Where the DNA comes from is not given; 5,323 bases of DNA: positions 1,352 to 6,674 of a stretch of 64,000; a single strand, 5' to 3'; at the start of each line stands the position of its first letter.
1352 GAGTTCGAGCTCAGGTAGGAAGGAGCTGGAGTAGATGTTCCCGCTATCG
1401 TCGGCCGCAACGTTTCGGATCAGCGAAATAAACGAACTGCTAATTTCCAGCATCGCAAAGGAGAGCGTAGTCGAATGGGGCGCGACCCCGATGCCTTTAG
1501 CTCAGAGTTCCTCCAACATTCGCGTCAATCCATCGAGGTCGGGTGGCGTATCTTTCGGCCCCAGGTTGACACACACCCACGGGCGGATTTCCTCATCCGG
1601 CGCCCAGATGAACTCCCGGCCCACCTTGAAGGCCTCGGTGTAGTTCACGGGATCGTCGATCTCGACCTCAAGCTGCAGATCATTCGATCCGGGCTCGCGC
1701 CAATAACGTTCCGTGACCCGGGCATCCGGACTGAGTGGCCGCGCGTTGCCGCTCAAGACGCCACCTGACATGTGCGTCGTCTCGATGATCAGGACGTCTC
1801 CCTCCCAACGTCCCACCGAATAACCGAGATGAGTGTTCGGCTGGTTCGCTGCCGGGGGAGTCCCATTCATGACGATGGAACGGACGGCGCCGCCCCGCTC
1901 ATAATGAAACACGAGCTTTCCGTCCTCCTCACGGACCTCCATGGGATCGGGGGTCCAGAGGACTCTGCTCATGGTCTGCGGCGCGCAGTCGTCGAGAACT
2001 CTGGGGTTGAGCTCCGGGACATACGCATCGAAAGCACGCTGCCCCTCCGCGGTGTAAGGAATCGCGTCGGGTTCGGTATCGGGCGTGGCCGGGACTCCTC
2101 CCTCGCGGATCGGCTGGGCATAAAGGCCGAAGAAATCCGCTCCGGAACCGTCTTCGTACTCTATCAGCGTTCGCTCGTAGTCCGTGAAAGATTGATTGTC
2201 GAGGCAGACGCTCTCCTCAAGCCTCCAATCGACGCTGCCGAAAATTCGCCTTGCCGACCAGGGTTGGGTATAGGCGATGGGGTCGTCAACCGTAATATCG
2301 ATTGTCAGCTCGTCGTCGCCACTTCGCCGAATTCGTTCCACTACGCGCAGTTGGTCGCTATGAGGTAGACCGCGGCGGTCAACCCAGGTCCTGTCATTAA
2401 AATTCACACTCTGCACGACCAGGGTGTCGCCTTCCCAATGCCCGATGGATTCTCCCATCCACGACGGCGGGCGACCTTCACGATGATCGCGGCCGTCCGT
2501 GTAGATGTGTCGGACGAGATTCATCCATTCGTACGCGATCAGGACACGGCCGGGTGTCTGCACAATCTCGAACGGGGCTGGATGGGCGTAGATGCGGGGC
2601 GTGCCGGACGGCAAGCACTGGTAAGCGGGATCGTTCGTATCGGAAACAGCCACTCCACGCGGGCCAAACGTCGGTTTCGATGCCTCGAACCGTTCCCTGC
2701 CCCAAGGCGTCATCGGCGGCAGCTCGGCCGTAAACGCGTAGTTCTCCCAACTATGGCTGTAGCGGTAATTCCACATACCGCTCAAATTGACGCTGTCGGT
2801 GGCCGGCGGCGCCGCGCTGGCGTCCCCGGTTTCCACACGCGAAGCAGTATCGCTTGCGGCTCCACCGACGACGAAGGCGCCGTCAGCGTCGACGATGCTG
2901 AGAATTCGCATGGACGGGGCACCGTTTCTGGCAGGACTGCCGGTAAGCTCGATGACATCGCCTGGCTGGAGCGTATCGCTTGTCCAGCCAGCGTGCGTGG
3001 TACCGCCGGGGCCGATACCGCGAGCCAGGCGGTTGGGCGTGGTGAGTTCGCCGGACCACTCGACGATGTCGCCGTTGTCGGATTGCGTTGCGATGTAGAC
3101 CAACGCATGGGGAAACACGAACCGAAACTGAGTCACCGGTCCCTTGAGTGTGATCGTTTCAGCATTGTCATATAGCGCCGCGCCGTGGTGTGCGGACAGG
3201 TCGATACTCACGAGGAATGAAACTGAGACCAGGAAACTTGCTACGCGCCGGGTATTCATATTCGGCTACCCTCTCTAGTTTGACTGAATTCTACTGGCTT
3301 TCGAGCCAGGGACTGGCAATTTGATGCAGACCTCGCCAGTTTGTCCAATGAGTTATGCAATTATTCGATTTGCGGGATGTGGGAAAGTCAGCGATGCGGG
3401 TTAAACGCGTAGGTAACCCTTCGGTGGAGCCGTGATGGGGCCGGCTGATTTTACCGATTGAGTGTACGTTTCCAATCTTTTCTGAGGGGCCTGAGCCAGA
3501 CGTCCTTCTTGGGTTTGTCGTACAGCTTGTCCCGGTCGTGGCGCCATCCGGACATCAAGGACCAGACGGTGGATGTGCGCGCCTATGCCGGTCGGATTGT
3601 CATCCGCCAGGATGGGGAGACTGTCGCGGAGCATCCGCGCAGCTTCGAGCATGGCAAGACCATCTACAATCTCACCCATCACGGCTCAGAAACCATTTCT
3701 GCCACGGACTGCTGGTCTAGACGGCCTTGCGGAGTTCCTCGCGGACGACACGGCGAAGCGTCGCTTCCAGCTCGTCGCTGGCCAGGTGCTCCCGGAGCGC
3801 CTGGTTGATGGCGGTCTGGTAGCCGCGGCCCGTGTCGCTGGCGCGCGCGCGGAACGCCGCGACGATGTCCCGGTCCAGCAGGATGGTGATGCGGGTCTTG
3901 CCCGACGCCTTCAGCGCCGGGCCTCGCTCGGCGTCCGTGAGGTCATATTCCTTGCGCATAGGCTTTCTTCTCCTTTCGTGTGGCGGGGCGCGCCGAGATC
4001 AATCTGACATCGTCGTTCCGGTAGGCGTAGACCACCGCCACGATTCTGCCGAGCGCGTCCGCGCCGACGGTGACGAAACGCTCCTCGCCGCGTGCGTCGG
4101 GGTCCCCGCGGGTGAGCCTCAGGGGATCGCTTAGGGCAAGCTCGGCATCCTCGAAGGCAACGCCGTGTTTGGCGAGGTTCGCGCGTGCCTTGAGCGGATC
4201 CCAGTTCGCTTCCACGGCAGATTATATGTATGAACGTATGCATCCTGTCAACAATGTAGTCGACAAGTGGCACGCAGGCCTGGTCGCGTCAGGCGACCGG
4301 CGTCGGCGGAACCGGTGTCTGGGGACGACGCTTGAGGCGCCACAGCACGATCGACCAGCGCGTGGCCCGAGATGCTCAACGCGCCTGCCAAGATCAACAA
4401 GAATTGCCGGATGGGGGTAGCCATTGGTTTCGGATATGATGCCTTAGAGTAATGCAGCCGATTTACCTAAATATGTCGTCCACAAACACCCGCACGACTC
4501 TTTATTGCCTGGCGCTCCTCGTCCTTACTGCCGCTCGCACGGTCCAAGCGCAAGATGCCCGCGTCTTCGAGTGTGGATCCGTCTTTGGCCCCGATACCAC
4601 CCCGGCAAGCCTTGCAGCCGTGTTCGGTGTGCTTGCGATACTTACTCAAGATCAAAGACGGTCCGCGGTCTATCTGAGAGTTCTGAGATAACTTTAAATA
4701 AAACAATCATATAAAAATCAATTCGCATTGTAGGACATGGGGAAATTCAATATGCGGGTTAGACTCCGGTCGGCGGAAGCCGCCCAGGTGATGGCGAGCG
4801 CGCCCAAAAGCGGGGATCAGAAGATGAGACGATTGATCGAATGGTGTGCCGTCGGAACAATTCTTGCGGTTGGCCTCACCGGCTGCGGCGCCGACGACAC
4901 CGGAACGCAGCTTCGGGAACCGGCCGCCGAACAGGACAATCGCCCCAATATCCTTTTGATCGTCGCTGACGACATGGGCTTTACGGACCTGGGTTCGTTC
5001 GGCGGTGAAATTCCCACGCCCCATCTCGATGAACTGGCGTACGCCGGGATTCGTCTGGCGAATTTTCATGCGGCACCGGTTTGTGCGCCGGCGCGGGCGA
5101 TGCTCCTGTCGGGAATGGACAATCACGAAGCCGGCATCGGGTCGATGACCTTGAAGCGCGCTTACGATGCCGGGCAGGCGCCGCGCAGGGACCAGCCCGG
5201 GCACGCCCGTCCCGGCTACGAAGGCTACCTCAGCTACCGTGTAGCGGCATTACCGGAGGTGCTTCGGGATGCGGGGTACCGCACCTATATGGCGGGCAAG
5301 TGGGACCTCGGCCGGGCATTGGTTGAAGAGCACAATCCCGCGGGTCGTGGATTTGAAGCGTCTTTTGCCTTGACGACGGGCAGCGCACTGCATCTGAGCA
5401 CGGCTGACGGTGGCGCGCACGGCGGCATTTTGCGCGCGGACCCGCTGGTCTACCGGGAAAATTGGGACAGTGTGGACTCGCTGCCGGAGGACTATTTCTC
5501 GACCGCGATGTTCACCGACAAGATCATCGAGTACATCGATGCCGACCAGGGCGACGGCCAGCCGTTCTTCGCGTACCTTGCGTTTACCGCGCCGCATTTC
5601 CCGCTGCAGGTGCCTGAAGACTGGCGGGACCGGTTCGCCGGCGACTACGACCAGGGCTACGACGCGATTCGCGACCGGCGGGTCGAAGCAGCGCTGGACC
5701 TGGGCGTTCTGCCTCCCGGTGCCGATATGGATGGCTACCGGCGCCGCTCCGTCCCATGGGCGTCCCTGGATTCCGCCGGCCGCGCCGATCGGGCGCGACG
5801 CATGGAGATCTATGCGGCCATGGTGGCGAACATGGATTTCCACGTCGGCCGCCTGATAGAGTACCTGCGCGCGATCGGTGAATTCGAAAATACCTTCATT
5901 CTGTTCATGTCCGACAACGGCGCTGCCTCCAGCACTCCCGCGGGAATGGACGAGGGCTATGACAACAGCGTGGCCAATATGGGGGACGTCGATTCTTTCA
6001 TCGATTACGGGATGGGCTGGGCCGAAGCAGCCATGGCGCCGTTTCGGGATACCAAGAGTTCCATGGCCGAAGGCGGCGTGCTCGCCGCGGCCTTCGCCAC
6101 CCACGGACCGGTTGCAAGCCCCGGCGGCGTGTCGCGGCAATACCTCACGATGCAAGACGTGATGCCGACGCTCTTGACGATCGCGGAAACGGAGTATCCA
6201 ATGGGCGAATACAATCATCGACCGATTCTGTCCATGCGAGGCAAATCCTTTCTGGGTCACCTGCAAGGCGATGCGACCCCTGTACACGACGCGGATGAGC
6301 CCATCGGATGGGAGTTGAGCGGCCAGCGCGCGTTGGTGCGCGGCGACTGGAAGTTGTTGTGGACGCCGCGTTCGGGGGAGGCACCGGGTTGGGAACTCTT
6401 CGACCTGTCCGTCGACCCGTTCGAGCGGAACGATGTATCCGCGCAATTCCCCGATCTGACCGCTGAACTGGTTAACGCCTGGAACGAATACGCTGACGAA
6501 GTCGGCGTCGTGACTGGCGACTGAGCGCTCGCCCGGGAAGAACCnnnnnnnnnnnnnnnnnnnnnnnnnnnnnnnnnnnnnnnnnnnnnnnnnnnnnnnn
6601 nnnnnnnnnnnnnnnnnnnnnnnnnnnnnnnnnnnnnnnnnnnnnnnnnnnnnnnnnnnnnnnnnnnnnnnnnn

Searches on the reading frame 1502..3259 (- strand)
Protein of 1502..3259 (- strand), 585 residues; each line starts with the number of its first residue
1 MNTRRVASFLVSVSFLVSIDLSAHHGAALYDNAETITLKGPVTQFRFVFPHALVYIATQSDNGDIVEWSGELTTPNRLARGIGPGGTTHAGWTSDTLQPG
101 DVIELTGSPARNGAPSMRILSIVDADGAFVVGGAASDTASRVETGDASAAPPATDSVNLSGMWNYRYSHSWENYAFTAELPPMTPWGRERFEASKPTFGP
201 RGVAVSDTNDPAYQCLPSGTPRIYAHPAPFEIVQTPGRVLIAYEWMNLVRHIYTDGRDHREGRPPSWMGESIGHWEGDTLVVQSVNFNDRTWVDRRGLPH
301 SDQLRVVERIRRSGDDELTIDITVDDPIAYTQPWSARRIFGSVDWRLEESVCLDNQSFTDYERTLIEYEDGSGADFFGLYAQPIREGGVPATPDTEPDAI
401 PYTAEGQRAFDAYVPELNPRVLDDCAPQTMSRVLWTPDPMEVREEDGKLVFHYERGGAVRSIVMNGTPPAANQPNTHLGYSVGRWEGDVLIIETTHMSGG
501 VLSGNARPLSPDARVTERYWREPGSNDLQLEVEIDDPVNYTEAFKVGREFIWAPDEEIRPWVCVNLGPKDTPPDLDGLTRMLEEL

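Call 23: search_protein_families(library=pfam, proteins=[window:1502-3259:-], max_evalue=0.00001)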
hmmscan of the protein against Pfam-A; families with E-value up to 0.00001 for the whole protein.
window:1502-3259:- (585 aa): 1 family
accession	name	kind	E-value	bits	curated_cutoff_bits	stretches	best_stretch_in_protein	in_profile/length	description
PF19649.4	DUF6152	-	3.1e-17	62.9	27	1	18-114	6-93/98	Family of unknown function (DUF6152)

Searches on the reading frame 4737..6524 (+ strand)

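Call 23: search_protein_families(library=pfam, proteins=[window:4737-6524:+], max_evalue=0.00001)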
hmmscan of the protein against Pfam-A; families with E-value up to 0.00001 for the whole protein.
window:4737-6524:+ (595 aa): 1 family
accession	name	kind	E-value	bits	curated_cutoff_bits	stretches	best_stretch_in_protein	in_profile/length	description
PF00884.28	Sulfatase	-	1.4e-49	169.5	25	1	70-483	1-299/301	Sulfatase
